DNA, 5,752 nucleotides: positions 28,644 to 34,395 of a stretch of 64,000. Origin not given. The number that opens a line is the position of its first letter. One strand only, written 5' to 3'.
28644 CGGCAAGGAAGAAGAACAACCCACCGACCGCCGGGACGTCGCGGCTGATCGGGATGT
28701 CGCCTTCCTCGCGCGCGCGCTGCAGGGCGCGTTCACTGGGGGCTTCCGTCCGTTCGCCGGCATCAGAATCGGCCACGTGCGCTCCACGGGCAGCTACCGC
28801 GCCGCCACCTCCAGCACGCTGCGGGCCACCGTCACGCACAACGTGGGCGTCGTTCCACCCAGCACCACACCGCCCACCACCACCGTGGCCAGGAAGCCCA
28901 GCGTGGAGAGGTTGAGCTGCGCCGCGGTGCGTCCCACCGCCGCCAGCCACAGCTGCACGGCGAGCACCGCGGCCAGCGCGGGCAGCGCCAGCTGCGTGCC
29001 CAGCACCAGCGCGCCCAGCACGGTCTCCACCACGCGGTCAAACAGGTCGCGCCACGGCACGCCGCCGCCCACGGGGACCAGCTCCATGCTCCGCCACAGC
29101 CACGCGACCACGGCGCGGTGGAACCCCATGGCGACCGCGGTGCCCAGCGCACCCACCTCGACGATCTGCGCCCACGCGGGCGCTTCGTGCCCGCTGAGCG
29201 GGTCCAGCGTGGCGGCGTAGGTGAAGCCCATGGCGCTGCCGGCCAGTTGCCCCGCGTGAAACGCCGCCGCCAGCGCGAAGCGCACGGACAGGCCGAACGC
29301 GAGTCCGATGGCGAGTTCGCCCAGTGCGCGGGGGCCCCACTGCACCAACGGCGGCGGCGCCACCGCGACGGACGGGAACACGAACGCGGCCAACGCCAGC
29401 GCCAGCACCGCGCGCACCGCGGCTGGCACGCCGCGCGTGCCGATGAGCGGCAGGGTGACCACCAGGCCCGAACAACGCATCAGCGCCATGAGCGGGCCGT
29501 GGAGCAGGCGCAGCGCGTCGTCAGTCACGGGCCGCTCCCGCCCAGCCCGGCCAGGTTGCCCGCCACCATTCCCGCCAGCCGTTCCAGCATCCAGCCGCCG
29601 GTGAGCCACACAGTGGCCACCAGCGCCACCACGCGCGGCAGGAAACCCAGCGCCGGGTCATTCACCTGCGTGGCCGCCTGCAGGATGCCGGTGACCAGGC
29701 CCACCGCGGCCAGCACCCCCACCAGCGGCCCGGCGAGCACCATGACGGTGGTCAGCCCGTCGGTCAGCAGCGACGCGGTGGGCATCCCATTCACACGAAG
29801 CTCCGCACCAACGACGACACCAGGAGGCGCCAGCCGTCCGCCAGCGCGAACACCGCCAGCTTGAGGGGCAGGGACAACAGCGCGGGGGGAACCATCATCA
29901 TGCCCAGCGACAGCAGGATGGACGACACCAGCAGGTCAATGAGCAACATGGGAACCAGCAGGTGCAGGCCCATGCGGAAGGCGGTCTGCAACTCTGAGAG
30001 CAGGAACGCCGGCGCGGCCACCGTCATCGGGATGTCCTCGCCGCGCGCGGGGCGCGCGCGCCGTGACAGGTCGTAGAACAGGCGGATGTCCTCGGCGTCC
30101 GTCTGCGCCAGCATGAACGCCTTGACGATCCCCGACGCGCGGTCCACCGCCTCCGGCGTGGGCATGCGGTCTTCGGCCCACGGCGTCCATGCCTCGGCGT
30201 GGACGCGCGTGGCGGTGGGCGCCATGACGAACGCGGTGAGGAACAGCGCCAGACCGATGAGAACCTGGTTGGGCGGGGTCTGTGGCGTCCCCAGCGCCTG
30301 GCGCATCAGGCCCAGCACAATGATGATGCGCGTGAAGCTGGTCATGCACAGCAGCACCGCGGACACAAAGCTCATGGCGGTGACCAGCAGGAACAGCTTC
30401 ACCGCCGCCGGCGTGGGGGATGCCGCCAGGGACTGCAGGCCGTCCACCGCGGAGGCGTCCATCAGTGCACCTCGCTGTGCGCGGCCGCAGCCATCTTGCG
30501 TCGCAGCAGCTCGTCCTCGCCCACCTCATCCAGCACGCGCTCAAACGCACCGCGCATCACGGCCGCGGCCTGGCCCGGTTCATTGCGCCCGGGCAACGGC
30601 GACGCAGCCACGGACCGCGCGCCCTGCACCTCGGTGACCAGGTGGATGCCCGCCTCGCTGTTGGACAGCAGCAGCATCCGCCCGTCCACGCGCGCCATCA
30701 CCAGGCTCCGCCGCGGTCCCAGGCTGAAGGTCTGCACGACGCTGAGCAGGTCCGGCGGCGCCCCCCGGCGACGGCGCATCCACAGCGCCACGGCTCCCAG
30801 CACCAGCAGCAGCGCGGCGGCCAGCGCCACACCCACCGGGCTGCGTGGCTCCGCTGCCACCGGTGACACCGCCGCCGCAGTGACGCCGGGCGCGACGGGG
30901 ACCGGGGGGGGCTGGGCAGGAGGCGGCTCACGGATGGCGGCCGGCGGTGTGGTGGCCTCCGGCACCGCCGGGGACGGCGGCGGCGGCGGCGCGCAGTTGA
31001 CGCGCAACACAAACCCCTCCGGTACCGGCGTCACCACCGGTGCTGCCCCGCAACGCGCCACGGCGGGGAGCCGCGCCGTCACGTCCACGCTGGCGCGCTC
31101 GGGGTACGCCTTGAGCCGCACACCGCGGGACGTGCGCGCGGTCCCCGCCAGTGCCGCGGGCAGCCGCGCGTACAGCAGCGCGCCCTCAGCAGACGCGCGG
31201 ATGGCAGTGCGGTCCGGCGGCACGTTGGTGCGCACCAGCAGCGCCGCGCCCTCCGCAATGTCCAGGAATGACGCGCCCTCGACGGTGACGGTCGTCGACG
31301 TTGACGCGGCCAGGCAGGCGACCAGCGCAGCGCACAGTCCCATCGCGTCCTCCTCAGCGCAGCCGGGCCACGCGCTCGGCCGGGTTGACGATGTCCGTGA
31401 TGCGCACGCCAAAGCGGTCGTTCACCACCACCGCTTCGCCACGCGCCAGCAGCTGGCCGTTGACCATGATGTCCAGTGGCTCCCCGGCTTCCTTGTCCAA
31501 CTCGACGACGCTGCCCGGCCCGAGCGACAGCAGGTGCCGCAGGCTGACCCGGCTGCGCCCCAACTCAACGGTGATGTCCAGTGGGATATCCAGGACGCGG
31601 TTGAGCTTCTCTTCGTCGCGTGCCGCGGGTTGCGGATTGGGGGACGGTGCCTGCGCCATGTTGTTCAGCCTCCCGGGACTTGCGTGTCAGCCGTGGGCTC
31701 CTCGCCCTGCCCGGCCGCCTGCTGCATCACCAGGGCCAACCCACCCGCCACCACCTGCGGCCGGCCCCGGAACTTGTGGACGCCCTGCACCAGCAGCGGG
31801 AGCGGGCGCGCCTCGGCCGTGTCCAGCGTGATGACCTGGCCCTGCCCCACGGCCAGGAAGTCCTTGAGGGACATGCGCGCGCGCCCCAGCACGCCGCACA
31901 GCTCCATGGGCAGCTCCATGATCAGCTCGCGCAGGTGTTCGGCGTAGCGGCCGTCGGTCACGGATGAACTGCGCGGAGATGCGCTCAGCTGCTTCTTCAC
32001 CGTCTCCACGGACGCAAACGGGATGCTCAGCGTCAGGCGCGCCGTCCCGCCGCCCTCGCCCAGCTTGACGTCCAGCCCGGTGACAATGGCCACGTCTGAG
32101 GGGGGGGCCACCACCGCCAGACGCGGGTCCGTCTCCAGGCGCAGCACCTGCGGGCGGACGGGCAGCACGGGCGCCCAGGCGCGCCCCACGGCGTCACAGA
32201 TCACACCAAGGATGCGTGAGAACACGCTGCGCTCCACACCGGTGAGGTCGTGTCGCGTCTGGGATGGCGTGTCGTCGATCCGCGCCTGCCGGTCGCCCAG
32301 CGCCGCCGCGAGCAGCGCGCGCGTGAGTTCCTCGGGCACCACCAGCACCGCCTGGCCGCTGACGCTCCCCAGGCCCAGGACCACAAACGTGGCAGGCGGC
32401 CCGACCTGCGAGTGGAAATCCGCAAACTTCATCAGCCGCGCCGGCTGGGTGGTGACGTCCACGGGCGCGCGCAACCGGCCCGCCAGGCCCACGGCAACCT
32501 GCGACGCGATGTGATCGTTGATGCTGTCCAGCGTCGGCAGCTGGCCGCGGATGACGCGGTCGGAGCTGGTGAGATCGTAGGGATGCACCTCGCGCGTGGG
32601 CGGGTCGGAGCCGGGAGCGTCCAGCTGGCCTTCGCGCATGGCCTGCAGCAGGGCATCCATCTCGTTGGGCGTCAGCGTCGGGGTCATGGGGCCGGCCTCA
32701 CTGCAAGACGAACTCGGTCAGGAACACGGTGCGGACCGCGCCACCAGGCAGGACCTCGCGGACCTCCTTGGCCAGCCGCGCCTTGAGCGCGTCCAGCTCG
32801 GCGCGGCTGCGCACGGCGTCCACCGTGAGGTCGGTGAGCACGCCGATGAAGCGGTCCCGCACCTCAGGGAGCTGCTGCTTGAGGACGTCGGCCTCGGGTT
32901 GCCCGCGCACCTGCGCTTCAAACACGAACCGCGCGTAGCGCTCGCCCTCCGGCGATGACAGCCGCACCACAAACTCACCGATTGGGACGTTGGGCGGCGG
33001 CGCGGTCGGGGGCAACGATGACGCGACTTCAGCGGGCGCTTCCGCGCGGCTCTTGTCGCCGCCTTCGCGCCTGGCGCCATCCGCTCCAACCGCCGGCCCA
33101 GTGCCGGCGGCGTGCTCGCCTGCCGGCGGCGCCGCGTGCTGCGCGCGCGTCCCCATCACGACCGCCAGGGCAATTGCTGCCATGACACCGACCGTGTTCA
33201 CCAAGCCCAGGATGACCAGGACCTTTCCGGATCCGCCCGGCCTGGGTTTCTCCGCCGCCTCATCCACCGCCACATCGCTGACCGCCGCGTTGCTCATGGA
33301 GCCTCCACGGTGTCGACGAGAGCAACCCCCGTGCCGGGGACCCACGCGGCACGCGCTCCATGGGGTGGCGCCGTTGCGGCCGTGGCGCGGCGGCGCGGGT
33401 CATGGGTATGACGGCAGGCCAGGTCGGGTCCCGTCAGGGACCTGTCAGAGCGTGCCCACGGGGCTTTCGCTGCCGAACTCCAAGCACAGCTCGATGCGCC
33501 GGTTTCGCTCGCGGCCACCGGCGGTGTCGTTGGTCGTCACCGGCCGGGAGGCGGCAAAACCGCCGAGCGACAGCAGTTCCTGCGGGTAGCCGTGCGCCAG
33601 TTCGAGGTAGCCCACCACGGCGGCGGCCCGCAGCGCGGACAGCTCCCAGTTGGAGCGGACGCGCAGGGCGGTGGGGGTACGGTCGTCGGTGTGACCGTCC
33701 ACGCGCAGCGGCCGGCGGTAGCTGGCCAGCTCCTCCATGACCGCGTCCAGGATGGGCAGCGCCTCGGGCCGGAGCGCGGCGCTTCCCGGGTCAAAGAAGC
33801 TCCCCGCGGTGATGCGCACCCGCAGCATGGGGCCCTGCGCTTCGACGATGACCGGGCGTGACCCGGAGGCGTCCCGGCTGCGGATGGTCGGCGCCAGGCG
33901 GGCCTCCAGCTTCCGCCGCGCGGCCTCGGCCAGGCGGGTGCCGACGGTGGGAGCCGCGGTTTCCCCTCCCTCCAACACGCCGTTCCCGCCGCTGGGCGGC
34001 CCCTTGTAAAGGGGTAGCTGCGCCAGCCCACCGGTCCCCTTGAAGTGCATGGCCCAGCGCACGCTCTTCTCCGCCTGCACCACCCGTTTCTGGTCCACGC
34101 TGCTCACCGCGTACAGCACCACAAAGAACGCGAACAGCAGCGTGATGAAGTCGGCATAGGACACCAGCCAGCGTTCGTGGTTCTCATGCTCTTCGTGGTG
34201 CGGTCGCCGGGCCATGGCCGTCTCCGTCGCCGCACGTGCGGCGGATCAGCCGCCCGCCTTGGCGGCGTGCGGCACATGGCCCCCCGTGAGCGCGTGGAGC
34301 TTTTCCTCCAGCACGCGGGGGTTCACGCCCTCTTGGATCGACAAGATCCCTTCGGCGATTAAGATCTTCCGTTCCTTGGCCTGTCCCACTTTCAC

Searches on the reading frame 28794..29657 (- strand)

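Call 26: search_protein_families(library=pfam, proteins=[window:28794-29657:-], max_evalue=0.0001)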
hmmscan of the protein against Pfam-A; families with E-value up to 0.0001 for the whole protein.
window:28794-29657:- (287 aa): 1 family
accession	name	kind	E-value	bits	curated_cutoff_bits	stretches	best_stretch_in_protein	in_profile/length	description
PF01311.25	Bac_export_1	-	2.4e-42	145.6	27.8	1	56-279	5-225/230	Bacterial export proteins, family 1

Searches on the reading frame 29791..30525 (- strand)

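Call 26: search_protein_families(library=pfam, proteins=[window:29791-30525:-], max_evalue=0.0001)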
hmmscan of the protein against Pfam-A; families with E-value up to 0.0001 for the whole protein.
window:29791-30525:- (244 aa): 1 family
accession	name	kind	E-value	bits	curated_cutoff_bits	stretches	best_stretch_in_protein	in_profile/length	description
PF00813.25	FliP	-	3.3e-69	233.1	26.9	1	47-239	1-191/191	FliP family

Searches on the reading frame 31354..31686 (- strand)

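Call 26: search_protein_families(library=pfam, proteins=[window:31354-31686:-], max_evalue=0.0001)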
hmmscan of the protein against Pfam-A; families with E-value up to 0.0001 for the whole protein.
window:31354-31686:- (110 aa): 1 family
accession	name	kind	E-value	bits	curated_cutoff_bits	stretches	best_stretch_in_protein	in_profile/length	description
PF01052.25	FliMN_C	-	1.3e-27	96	23.8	1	30-100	2-72/73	Type III flagellar switch regulator (C-ring) FliN C-term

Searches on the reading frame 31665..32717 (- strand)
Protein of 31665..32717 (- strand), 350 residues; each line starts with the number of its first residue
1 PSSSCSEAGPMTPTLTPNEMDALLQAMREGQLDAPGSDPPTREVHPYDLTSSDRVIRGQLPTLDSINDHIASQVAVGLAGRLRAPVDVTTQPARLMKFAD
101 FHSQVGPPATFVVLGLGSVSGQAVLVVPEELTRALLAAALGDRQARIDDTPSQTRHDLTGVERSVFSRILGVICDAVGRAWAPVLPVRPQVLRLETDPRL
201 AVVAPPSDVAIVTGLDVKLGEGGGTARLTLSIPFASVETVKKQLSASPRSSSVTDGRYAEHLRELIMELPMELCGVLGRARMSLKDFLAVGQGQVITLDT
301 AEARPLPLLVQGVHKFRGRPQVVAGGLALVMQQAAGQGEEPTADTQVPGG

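Call 26: search_protein_families(library=pfam, proteins=[window:31665-32717:-], max_evalue=0.0001)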
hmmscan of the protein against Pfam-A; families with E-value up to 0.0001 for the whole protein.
window:31665-32717:- (350 aa): 2 families
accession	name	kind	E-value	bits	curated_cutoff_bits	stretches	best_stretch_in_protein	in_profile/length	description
PF02154.20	FliM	-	2.5e-31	109.5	27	1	47-244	1-192/192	Flagellar motor switch protein FliM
PF01052.25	FliMN_C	-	3.5e-15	56.1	23.8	1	265-330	2-67/73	Type III flagellar switch regulator (C-ring) FliN C-term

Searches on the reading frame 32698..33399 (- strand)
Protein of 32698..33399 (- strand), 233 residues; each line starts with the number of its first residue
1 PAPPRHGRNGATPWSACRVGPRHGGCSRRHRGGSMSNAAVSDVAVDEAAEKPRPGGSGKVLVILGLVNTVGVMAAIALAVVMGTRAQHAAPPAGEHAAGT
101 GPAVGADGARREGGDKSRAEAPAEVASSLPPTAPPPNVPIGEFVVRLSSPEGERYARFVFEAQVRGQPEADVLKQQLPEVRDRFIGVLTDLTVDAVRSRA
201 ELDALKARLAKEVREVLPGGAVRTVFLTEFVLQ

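Call 25: search_protein_families(library=pfam, proteins=[window:32698-33399:-], max_evalue=0.0001)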
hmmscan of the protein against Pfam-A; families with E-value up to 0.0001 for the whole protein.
window:32698-33399:- (233 aa): 1 family
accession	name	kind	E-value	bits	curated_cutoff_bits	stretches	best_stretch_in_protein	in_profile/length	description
PF03748.19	FliL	-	1.6e-15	57.9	24.6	1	138-233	2-103/103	Flagellar basal body-associated protein FliL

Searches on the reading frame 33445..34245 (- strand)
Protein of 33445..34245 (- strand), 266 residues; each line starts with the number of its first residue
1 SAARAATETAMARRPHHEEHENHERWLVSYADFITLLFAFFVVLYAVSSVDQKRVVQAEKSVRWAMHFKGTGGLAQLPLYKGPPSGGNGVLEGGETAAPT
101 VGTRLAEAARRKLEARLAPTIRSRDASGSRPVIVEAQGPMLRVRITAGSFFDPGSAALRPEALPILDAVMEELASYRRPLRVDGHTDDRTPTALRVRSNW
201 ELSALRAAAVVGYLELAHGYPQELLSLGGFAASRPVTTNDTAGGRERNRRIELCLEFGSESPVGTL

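Call 25: search_protein_families(library=pfam, proteins=[window:33445-34245:-], max_evalue=0.0001)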
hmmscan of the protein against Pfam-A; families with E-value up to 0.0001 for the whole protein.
window:33445-34245:- (266 aa): 2 families
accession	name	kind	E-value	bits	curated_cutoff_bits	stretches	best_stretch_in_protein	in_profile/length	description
PF13677.11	MotB_plug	-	2.4e-20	72.3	24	1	14-64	6-56/58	Membrane MotB of proton-channel complex MotA/MotB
PF00691.25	OmpA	-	5.9e-17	62.3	27.2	1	150-249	1-98/98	OmpA family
